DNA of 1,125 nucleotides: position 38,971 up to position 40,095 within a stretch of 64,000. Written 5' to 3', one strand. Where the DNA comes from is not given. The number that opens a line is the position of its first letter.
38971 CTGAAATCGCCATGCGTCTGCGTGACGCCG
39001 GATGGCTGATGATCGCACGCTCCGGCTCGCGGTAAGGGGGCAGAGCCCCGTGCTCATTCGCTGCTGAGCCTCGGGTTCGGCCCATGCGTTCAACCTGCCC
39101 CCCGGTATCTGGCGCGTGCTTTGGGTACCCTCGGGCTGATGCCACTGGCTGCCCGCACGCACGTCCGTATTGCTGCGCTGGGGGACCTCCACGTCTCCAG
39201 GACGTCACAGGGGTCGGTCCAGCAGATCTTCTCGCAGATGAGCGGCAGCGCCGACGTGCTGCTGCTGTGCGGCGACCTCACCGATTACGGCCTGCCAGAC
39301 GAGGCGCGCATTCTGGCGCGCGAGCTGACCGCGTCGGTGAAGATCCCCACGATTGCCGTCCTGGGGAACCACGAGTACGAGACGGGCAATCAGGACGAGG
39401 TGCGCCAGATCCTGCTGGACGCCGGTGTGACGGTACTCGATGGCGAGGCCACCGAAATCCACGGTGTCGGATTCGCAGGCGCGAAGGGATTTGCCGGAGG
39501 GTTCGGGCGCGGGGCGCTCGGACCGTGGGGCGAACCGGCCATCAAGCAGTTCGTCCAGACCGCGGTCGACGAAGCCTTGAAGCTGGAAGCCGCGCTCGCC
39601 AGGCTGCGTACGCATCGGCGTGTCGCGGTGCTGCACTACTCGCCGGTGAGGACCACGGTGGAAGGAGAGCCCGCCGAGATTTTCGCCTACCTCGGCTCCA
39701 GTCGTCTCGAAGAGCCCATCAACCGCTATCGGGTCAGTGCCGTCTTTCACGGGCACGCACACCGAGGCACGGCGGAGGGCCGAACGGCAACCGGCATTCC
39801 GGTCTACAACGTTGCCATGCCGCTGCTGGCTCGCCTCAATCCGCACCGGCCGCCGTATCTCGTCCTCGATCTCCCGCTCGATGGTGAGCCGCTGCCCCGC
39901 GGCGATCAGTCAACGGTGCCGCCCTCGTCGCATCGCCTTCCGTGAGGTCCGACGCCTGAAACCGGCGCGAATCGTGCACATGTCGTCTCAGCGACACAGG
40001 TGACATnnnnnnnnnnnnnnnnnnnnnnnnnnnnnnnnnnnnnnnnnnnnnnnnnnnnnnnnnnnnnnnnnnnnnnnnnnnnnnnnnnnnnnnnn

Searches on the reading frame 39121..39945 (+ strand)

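Call 55: search_protein_families(library=pfam, proteins=[window:39121-39945:+], max_evalue=0.00001)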
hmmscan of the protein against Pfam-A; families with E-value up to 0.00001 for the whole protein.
window:39121-39945:+ (274 aa): 2 families
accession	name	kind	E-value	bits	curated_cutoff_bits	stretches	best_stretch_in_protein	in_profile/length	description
PF00149.33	Metallophos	-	1.6e-12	48.7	21.5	1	16-215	2-190/191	Calcineurin-like phosphoesterase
PF12850.12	Metallophos_2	-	1.4e-06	28.9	27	1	16-220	2-123/154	Calcineurin-like phosphoesterase superfamily domain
